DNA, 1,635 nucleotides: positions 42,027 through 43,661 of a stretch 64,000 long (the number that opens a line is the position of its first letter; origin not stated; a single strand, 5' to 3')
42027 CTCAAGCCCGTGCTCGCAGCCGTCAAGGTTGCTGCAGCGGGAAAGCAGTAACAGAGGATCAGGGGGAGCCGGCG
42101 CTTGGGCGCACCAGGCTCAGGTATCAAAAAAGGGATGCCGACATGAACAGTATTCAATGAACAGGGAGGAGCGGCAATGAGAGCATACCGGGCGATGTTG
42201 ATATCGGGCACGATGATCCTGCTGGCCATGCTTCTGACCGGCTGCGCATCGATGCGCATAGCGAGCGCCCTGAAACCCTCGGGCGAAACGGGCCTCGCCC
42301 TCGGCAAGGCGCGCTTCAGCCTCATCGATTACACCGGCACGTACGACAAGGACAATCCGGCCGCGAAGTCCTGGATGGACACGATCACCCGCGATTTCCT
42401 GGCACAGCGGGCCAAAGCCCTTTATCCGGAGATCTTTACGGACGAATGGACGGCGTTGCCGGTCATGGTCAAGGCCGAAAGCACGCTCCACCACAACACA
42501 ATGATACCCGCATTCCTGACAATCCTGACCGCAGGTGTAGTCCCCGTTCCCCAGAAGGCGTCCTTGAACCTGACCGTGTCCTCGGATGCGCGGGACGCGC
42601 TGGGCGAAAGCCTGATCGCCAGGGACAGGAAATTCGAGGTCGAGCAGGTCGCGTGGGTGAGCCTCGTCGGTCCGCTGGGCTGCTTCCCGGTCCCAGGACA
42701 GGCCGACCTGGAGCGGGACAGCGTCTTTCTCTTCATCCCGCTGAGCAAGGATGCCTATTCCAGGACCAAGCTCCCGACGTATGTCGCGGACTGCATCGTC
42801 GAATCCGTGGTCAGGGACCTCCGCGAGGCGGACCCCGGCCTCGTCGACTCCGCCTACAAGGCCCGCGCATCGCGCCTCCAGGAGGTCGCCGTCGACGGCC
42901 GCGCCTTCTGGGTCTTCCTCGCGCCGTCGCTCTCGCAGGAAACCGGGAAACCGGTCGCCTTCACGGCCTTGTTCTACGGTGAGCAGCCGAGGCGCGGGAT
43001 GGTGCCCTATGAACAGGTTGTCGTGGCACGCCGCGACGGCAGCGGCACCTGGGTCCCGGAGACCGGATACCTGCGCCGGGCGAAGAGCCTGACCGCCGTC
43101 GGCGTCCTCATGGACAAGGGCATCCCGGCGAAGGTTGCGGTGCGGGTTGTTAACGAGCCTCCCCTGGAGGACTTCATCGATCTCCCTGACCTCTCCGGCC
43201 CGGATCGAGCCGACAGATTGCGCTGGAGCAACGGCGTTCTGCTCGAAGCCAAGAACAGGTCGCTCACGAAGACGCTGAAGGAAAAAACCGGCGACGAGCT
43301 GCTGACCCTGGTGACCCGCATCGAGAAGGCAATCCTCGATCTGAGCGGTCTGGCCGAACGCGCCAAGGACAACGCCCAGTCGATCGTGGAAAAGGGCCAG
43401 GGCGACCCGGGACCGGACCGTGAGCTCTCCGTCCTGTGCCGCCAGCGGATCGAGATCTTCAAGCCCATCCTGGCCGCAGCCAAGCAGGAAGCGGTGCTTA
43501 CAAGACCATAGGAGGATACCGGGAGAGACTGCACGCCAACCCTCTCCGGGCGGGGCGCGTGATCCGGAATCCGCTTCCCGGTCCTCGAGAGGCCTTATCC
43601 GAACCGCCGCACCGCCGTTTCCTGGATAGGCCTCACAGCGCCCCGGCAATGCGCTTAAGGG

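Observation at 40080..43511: Tandem paralogous lipoproteins of unknown family behind a 700-bp low-GC non-coding leader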

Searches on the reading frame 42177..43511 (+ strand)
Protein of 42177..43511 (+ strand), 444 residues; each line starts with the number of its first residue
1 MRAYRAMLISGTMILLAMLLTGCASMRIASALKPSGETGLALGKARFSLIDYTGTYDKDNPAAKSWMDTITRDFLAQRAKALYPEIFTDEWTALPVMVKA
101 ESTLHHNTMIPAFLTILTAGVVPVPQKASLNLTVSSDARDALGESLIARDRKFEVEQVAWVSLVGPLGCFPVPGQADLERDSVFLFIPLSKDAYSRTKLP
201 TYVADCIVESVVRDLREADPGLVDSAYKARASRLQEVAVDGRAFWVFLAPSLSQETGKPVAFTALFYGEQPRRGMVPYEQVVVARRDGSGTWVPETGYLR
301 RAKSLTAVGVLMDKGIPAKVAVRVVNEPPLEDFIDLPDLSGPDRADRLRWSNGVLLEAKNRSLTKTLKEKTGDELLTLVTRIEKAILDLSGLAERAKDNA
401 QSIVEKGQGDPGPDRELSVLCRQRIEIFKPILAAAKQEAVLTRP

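Call 4: search_protein_families(library=pfam, proteins=[window:42177-43511:+], max_evalue=1)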
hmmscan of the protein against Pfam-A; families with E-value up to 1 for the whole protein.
window:42177-43511:+ (444 aa): 1 family
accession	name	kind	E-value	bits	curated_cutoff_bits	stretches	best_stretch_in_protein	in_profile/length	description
PF25481.1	Nucleoprot-TPR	-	0.075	13.5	27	1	355-404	19-67/80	Nucleoprotein TPR-like domain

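Call 5: search_protein_families(library=ncbifam, proteins=[window:42177-43511:+], max_evalue=1)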
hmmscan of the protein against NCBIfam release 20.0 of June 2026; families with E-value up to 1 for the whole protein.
window:42177-43511:+ (444 aa): 0 families

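Call 8: find_homologous_proteins(query=window:42177-43511:+, max_evalue=0.001)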
Query window:42177-43511:+ (444 aa): 76 proteins with E <= 0.001 among 8000 candidates.
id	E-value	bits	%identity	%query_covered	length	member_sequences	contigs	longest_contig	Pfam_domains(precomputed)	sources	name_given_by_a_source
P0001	6.1e-290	979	100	100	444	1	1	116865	-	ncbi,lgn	-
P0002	6.9e-233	791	81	98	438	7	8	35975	-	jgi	jgi:hypothetical protein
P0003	5.6e-211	719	74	99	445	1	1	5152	-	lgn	-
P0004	2.9e-207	707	71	99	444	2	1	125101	-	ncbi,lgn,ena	-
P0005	6.8e-203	692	69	99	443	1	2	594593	-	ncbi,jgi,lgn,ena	-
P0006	6.9e-195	666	66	100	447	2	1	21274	-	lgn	-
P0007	5.1e-163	561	59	95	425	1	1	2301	-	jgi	jgi:hypothetical protein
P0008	1.1e-160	553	58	97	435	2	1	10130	-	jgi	jgi:hypothetical protein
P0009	5.5e-160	551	58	96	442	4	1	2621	-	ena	-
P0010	7.2e-158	544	57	100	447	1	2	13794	-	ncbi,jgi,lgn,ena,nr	ncbi:MAG TPA: hypothetical protein ENN05_10395 [Deltaproteobacteria bacterium]|nr:hypothetical prote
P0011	7.3e-158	544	57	100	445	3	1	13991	-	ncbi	-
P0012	5.4e-156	538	57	100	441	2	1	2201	-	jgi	-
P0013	3.7e-155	535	58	96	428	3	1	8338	-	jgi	-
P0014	4.2e-150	518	54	100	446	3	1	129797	-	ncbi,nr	ncbi:MAG: hypothetical protein C4522_17280 [Desulfobacteraceae bacterium]|nr:MAG: hypothetical prote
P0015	1.4e-147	510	55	97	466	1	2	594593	-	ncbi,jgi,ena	-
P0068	7.5e-75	270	38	95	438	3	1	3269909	-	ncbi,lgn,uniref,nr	ncbi:hypothetical protein [Desulfuromonas sp. AOP6]|uniref:hypothetical protein n=1 Tax=Desulfuromon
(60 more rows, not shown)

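Call 9: search_solved_structures(query=window:42177-43511:+, max_evalue=10)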
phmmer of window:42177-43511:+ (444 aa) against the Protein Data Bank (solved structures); distinct sequences matched with E-value up to 10: 3.
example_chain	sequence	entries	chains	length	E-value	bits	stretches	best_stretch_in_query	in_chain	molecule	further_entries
1svd_A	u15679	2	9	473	1.5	10.7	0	226-265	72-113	ribulose-1,5-bisphosphate carboxylase/oxygenase large subunit | Ribulose bisphosphate carboxylase large chain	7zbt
7smk_A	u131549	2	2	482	1.5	10.6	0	226-265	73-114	Ribulose bisphosphate carboxylase large chain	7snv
6uew_A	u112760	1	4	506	1.7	10.5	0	226-265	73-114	Ribulose bisphosphate carboxylase large chain, CsoS2 N-peptide fusion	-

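Call 14: find_encoding_contigs(protein=P0005, flank=10000, max_places=3)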
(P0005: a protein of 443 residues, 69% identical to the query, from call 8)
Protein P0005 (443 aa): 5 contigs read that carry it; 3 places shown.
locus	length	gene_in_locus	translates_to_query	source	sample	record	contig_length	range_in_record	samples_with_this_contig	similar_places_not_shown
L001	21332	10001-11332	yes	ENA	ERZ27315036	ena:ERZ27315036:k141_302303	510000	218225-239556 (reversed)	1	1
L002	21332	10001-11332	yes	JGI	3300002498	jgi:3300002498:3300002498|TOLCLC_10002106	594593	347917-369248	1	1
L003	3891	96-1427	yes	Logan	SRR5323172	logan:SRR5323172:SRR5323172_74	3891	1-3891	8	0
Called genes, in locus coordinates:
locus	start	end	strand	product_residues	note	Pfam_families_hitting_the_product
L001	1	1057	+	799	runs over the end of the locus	PF02901:PFL-like, PF01228:Gly_radical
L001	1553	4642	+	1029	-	PF00149:Metallophos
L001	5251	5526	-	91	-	-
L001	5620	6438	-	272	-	PF00561:Abhydrolase_1, PF12146:Hydrolase_4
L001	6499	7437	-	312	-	PF00753:Lactamase_B (faint)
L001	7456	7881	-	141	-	PF12802:MarR_2, PF01047:MarR, PF09339:HTH_IclR (weak)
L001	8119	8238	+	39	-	-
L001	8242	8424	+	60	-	-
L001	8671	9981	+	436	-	-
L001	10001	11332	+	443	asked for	-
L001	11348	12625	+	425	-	-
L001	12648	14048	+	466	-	-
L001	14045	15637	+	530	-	PF03704:BTAD (faint), PF13371:TPR_9 (weak), PF13414:TPR_11 (weak), PF13432:TPR_16 (weak), PF14559:TPR_19, PF13428:TPR_14 (weak), PF13432:TPR_16, PF14559:TPR_19, +14 more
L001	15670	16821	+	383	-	-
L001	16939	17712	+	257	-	PF03591:AzlC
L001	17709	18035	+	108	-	PF05437:AzlD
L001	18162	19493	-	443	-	PF01595:CNNM, PF00571:CBS, PF03471:CorC_HlyC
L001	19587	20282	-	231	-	PF01797:Y1_Tnp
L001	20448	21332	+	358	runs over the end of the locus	PF02525:Flavodoxin_2, PF03358:FMN_red, PF14864:Alkyl_sulf_C, PF02036:SCP2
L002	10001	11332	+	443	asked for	-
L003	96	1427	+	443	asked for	-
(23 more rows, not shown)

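Call 15: find_related_loci(query=A1, collection=genome_contigs, flank=10000)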
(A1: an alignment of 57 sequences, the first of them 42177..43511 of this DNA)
Query A1 (444 aa) in genome_contigs; peptide patterns used: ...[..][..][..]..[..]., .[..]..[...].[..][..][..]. (x = any residue, [..] = any of these).
90 stretches matched a pattern; 23 encode a relative of the query (tblastn E <= 1e-3); 20 distinct loci.
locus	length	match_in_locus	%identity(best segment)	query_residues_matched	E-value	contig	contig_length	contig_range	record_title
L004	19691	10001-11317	81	1-439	0e+0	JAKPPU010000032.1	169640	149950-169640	MAG: Deltaproteobacteria bacterium isolate JPNA_maxbin.145 k141_228046, whole genome shotgun sequence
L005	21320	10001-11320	71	1-439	0e+0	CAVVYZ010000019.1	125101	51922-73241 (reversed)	MAG: uncultured delta proteobacterium isolate MFD03899.bin.2.22 genome assembly, contig: contig_5470, whole genome shotg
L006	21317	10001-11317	69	1-439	0e+0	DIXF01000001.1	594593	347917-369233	MAG TPA_asm: Syntrophaceae bacterium UBA6087 UBA6087_contig_44, whole genome shotgun sequence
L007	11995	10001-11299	58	13-443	7e-166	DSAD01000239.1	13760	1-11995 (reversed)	MAG TPA_asm: Deltaproteobacteria bacterium isolate SpSt-1140 Ga0129302_1002299, whole genome shotgun sequence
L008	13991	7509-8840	57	1-443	2e-165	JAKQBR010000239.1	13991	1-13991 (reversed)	MAG: Deltaproteobacteria bacterium isolate USCA_metabat.134_sub k141_1310168, whole genome shotgun sequence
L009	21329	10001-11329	54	1-443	3e-158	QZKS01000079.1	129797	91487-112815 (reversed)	MAG: Desulfobacteraceae bacterium isolate SURF_7 Ga0104751_1000079, whole genome shotgun sequence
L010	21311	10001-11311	57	5-441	1e-153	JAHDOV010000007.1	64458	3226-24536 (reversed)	MAG: Deltaproteobacteria bacterium isolate SL3-B22.2 k141_210982, whole genome shotgun sequence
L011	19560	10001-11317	52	1-438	2e-143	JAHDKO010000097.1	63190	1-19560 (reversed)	MAG: Deltaproteobacteria bacterium isolate LM3-B1m k141_51015, whole genome shotgun sequence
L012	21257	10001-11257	54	21-437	2e-142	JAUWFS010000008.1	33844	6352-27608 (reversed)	MAG: Deltaproteobacteria bacterium isolate CSMAG_2222 CSMAG_2222_k141_1910031_length_33844_cov_14.1915, whole genome sho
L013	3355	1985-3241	52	21-437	8e-143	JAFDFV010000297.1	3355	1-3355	MAG: Deltaproteobacteria bacterium isolate Meg22_02_Bin_90 Meg22_02_Bin_90_scaffold_97610, whole genome shotgun sequence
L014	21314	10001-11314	50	1-438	2e-137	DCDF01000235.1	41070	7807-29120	MAG TPA_asm: Syntrophaceae bacterium UBA1062 UBA1062_contig_553, whole genome shotgun sequence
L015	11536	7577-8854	59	14-438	2e-168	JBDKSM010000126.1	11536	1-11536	MAG: Syntrophaceae bacterium isolate 6_bin.182 c_000000944143, whole genome shotgun sequence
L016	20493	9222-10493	48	15-436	3e-122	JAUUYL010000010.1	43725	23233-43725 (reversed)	MAG: Lentisphaerota bacterium isolate CSMAG_166 CSMAG_166_k127_9928443_length_43725_cov_11.0042, whole genome shotgun se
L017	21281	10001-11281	43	13-441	5e-104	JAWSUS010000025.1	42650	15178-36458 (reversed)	MAG: Desulfuromonadales bacterium isolate B4G8H2-01 NODE_25_length_42650_cov_594.001973, whole genome shotgun sequence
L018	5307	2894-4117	45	21-437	6e-104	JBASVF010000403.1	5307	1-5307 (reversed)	MAG: Desulfomonilia bacterium isolate MFD13470_ilm_asm_bin26 k127_64425, whole genome shotgun sequence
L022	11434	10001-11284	47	1-439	3e-124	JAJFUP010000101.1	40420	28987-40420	MAG: Deltaproteobacteria bacterium isolate bin.476 k141_633508, whole genome shotgun sequence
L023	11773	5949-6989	29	75-437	5e-34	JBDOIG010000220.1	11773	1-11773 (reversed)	MAG: Thermodesulfovibrionales bacterium isolate TC202112_Ori_Bins005 k147_481456, whole genome shotgun sequence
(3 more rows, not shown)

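Call 21: predict_structure(alignment_id=A1)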
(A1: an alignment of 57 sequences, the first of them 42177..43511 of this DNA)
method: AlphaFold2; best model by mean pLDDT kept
length: 444 residues; sequences in the alignment: 57
mean_pLDDT: 88.1   pTM: 0.76
mean pLDDT of the five models: 88.1, 88.1, 87.8, 87.3, 86.1
residues with pLDDT >= 90: 266; 70-90: 155; 50-70: 23; < 50: 0
segments of 3 or more residues with pLDDT < 50: none
pLDDT, mean of each block of 10 residues (from residue 1): 77 72 82 83 90 88 83 94 93 94 83 74 82 95 91 90 76 81 67 68 94 93 93 94 95 87 95 90 92 93 92 94 91 87 88 93 91 92 96 95 93 94 97 94 73
secondary structure, 60 per line:
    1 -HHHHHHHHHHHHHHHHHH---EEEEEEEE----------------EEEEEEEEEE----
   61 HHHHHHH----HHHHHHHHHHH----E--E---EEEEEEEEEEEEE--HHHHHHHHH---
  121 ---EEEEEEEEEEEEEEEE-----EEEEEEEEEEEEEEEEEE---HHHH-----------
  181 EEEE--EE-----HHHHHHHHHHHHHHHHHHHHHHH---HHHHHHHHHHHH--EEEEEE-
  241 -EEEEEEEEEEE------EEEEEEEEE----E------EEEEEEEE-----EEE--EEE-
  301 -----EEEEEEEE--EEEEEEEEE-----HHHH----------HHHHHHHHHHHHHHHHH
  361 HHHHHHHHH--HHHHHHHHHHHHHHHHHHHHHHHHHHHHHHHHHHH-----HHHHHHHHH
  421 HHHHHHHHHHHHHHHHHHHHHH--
elements in order: H2-19 E23-30 E47-56 H61-67 H72-82 E94-106 H109-117 E124-139 E145-162 H166-169 E181-184 H194-216 H220-231 E234-239 E242-252 E259-267 E279-286 E292-294 E297-299 E306-313 E316-324 H330-333 H344-369 H372-406 H412-442

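Call 23: search_protein_families(library=pfam, proteins=[L001:15670-16821:+, L001:14045-15637:+, L012:11531-12547:+, L012:14044-15153:+, L023:4373-5749:+], max_evalue=0.01)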
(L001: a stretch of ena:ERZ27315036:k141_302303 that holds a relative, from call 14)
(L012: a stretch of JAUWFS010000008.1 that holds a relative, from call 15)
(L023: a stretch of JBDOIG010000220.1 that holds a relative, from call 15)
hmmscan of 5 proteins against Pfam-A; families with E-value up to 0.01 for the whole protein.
L001:15670-16821:+ (383 aa): 0 families

L001:14045-15637:+ (530 aa): 24 families
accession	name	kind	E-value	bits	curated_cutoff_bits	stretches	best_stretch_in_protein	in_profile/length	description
PF07719.23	TPR_2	-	1.1e-41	138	27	5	147-179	2-34/34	Tetratricopeptide repeat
PF00515.34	TPR_1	-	4.1e-35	118.6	27.8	4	147-179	2-34/34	Tetratricopeptide repeat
PF13432.12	TPR_16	-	2.9e-34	117.6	32.7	7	458-513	4-59/65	Tetratricopeptide repeat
PF13414.12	TPR_11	-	2.7e-30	104.2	26.8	4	155-194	3-42/42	TPR repeat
PF13431.12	TPR_17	-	1.2e-28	97.4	24.4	3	168-200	1-33/34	Tetratricopeptide repeat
PF13181.12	TPR_8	-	8.1e-28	94.6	25.7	2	454-484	4-34/34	Tetratricopeptide repeat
PF13371.12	TPR_9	-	2.8e-25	88.6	35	3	155-210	4-59/73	Tetratricopeptide repeat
PF14559.12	TPR_19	-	5.4e-25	87.9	25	4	463-517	3-57/68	Tetratricopeptide repeat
PF13428.12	TPR_14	-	9.3e-25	85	23.5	2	452-493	2-43/44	Tetratricopeptide repeat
PF13424.12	TPR_12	-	2e-15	57.2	30.1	2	451-513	3-73/77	Tetratricopeptide repeat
PF13174.12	TPR_6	-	3.1e-12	46.7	26.3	0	182-208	2-28/33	Tetratricopeptide repeat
PF13176.12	TPR_7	-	2e-11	43.5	27.9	1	148-179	1-34/36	Tetratricopeptide repeat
PF25062.1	ARM_TT21_N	-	1.4e-08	35.2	40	0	349-456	99-207/222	Tetratricopeptide repeat protein 21 N-terminal ARM repeat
PF12895.13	ANAPC3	-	3.6e-08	34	27.2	0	159-224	2-66/82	Anaphase-promoting complex, cyclosome, subunit 3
PF03704.23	BTAD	-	7.4e-07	30.1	22.1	0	282-345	62-125/146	Bacterial transcriptional activator domain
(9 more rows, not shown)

L012:11531-12547:+ (338 aa): 1 family
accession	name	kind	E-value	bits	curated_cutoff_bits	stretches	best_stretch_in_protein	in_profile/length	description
PF24414.1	DUF7547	-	0.00056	20.4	27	1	248-332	86-170/209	Family of unknown function (DUF7547)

L012:14044-15153:+ (369 aa): 1 family
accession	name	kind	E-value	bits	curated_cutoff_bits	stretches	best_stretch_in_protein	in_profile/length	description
PF04773.18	FecR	-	5.6e-08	33.6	24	1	292-326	64-97/97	FecR protein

L023:4373-5749:+ (458 aa): 0 families

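Call 39: search_protein_representatives(alignment_id=A1)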
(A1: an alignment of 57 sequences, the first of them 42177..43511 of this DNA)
Query: 57 sequences, 445 profile positions. Proteins with E-value up to 0.001 (for the whole library): 450; up to 1e-10: 306; up to 1e-30: 58. The best 150 are listed.
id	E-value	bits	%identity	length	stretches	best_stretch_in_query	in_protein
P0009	2.5e-195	665.9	-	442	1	1-441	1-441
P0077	4.6e-149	513.4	-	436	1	3-443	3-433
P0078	5.2e-149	513.2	-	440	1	1-441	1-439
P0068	4.2e-148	510.2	-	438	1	8-444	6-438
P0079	4.3e-146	503.6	-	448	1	9-444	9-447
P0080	1.1e-133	462.7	-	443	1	5-443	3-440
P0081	1.6e-130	452.3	-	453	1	1-442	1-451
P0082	1.4e-126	439.2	-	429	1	25-444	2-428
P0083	1.7e-124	432.4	-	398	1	40-441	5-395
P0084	2.6e-121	421.9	-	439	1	13-444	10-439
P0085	1.4e-119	416.2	-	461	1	1-443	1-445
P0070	4.1e-117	408.1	-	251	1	198-443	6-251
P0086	3.3e-113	395.2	-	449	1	1-444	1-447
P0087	1.5e-112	393.1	-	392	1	10-405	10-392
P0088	1.7e-110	386.2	-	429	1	6-441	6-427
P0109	1.7e-47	178.6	-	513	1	236-443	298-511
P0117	3.6e-40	154.5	-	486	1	236-444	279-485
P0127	9.3e-35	136.6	-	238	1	6-232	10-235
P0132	3.5e-30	121.6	-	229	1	8-227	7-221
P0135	2.4e-29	118.8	-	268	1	8-234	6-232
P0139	1.2e-27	113.2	-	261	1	12-227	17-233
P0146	3.4e-26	108.4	-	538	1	9-234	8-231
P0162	9.4e-23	97.1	-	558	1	10-232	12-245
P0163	1.1e-22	96.9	-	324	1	341-444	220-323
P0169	1.3e-21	93.4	-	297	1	342-444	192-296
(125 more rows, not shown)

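Call 43: fold_search(model_id=the predicted structure, library=pdb)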
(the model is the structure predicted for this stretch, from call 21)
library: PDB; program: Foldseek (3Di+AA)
matches with E <= 10: 882; with E <= 0.001: 0
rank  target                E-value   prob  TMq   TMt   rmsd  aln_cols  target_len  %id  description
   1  8t8d_D                2.0e-03  0.98  0.20  0.38  10.2       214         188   10  Structure of Helicobacter pylori adhesin A, HpaA (released 2024-01-31)
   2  9fsm_A                4.1e-03  0.90  0.19  0.33  10.9       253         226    9  Cryo-EM structure of the decameric TraT surface exclusion lipoprotein from Klebsiella pneumoniae (pKpQIL plasmid) (released 2024-12-11)
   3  4uv2_F                5.8e-03  0.91  0.21  0.34   9.7       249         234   12  Structure of the curli transport lipoprotein CsgG in a non-lipidated, pre-pore conformation (released 2014-09-24)
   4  4uv2_B                5.8e-03  0.75  0.17  0.29  12.3       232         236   14  Structure of the curli transport lipoprotein CsgG in a non-lipidated, pre-pore conformation (released 2014-09-24)
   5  6ahr_G                6.8e-03  0.25  0.09  0.22  19.2       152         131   14  Cryo-EM structure of human Ribonuclease P (released 2018-12-05)
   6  3bgh_B                8.6e-03  0.98  0.22  0.43   7.8       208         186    7  Crystal structure of putative neuraminyllactose-binding hemagglutinin homolog from Helicobacter pylori (released 2007-12-11)
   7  4uv2_N                1.0e-02  0.41  0.16  0.24  13.2       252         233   13  Structure of the curli transport lipoprotein CsgG in a non-lipidated, pre-pore conformation (released 2014-09-24)
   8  2n8x_MODEL_1_A        1.3e-02  0.87  0.17  0.38  12.0       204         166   11  Solution structure of LptE from Pseudomonas Aerigunosa (released 2016-05-25)
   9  8h1s_B                1.5e-02  0.96  0.19  0.44   9.1       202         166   10  Crystal structure of apo-LptDE complex (released 2023-10-11)
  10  4uv2_I                1.7e-02  0.69  0.20  0.32   9.7       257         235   13  Structure of the curli transport lipoprotein CsgG in a non-lipidated, pre-pore conformation (released 2014-09-24)
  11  6lf9_A                1.8e-02  0.08  0.10  0.14  20.0       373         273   10  Crystal structure of pSLA-1*1301 complex with dodecapeptide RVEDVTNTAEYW (released 2021-03-17)
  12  7cjq_A                2.2e-02  0.09  0.11  0.15  19.1       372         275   12  Structure of DLA-88*001:04 (released 2020-08-26)
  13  4uv2_A                2.3e-02  0.57  0.18  0.30  11.9       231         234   12  Structure of the curli transport lipoprotein CsgG in a non-lipidated, pre-pore conformation (released 2014-09-24)
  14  4uv2_D                2.3e-02  0.54  0.18  0.29  12.2       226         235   13  Structure of the curli transport lipoprotein CsgG in a non-lipidated, pre-pore conformation (released 2014-09-24)
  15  7omm_B                2.6e-02  0.92  0.19  0.52   6.0       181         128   11  Cryo-EM structure of N. gonorhoeae LptDE in complex with ProMacrobodies (MBPs have not been built de novo) (released 2022-05-04)
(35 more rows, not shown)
